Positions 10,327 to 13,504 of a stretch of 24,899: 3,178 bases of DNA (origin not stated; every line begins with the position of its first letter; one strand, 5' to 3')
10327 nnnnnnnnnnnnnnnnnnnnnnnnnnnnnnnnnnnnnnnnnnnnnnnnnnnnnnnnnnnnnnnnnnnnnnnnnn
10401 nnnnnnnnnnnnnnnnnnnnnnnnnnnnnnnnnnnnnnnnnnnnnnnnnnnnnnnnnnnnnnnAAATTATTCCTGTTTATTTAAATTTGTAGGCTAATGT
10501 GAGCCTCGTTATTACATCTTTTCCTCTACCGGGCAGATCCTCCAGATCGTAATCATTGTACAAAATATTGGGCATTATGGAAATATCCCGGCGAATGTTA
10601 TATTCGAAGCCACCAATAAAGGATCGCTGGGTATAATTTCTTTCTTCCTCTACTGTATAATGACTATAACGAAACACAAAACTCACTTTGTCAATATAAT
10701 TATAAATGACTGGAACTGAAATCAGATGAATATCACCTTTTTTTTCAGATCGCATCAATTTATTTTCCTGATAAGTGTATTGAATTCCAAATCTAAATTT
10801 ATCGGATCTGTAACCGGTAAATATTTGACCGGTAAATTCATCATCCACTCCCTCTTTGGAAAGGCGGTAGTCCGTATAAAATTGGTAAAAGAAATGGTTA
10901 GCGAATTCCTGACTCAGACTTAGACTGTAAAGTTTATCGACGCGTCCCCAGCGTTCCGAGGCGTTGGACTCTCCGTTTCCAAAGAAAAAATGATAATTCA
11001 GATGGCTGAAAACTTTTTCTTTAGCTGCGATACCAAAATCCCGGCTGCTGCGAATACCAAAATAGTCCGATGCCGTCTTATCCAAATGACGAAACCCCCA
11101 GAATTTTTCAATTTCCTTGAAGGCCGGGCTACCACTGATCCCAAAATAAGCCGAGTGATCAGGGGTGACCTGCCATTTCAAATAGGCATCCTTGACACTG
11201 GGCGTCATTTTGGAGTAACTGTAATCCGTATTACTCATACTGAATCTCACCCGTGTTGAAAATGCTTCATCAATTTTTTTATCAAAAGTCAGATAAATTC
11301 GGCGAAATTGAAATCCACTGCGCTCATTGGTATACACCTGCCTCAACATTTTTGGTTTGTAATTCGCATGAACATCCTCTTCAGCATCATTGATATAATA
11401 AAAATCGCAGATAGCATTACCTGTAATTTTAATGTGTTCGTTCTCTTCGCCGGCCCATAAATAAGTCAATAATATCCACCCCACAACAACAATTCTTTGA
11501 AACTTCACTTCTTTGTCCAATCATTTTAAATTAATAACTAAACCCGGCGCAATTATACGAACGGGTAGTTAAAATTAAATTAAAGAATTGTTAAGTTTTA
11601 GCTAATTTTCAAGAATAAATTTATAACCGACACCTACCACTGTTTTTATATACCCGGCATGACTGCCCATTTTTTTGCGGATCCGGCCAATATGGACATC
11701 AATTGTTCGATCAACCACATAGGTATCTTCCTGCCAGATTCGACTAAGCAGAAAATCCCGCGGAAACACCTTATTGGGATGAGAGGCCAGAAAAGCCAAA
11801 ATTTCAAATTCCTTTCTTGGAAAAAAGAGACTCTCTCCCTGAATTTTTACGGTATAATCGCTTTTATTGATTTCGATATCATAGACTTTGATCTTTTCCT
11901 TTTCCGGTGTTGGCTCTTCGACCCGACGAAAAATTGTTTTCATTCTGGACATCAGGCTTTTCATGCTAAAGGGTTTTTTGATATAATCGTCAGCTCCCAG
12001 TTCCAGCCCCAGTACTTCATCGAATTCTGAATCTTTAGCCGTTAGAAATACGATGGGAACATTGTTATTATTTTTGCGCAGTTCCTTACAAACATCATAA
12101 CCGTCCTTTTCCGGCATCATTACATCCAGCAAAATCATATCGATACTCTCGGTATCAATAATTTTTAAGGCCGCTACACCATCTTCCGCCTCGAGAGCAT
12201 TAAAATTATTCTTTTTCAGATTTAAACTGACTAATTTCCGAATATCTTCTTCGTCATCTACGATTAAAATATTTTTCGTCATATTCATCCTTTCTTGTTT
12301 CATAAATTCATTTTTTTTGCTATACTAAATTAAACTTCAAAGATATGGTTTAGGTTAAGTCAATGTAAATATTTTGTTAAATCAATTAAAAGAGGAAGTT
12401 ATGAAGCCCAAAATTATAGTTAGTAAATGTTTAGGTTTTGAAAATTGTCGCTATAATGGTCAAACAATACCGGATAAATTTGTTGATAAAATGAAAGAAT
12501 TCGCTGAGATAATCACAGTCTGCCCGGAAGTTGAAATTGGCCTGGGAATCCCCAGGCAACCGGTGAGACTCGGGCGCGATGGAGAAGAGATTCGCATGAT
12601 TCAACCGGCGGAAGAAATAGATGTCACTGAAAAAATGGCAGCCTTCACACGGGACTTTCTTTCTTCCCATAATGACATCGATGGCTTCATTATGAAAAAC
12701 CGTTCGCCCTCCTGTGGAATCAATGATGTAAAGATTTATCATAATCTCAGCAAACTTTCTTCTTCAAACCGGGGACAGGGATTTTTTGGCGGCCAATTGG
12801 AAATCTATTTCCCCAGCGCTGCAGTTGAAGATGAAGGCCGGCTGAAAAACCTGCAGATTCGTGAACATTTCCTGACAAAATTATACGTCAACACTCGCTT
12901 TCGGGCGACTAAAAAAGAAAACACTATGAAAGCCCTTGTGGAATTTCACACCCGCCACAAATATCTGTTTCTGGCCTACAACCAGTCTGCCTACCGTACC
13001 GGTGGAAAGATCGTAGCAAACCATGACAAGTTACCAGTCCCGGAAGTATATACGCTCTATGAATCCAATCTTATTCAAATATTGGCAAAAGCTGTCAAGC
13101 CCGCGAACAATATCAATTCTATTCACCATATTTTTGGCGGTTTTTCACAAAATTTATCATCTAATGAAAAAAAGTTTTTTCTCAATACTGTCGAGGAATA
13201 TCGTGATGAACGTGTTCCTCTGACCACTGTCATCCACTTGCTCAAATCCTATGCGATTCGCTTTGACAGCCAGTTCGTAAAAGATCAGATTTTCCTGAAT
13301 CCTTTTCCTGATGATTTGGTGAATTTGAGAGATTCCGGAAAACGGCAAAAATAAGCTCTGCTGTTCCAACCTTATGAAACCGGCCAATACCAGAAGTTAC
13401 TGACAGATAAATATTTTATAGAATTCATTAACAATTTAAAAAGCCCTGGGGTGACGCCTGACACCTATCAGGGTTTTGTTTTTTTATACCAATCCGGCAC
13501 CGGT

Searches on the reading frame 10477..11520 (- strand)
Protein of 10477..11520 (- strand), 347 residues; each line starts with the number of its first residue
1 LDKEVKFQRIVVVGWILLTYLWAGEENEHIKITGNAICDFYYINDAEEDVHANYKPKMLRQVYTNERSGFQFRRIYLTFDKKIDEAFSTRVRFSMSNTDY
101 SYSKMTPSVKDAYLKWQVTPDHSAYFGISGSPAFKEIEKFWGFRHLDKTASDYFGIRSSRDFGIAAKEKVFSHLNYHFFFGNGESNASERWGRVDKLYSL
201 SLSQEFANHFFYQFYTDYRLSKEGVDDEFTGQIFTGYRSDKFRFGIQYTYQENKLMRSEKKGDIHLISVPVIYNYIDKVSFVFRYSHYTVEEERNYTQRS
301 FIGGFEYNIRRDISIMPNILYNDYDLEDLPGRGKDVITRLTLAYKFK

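Call 65: search_protein_families(library=pfam, proteins=[window:10477-11520:-], max_evalue=0.0001)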
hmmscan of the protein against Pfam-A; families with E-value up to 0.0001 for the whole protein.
window:10477-11520:- (347 aa): 1 family
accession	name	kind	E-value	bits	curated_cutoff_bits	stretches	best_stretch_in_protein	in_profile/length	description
PF07396.17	Porin_O_P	-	1.1e-05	25.4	20.9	1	65-118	22-77/370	Phosphate-selective porin O and P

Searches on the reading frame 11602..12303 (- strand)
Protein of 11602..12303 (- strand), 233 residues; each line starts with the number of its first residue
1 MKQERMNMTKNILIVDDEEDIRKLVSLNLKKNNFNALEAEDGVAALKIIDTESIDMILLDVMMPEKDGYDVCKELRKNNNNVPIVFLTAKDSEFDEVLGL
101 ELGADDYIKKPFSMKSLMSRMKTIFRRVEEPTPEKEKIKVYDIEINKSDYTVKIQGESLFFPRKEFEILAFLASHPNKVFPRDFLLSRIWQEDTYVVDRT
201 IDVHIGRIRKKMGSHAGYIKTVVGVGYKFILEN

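Call 65: search_protein_families(library=pfam, proteins=[window:11602-12303:-], max_evalue=0.0001)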
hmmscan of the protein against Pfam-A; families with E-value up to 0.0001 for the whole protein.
window:11602-12303:- (233 aa): 2 families
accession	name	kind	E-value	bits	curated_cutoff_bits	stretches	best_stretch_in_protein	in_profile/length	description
PF00072.30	Response_reg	-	2.2e-31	108.7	30.2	1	12-121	1-110/111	Response regulator receiver domain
PF00486.34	Trans_reg_C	-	6.1e-24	84.3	26.2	1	158-229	3-77/77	Transcriptional regulatory protein, C terminal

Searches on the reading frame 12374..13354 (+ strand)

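Call 7: search_protein_families(library=pfam, proteins=[window:12374-13354:+], max_evalue=0.01)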
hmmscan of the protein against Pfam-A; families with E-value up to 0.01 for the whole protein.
window:12374-13354:+ (326 aa): 2 families
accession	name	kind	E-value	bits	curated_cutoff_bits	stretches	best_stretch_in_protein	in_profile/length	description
PF08349.16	DUF1722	-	3.4e-36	124.5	22.5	1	196-312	1-117/117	Protein of unknown function (DUF1722)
PF04463.17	2-thiour_desulf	-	6.9e-36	123.8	34.7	1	14-154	1-141/141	2-thiouracil desulfurase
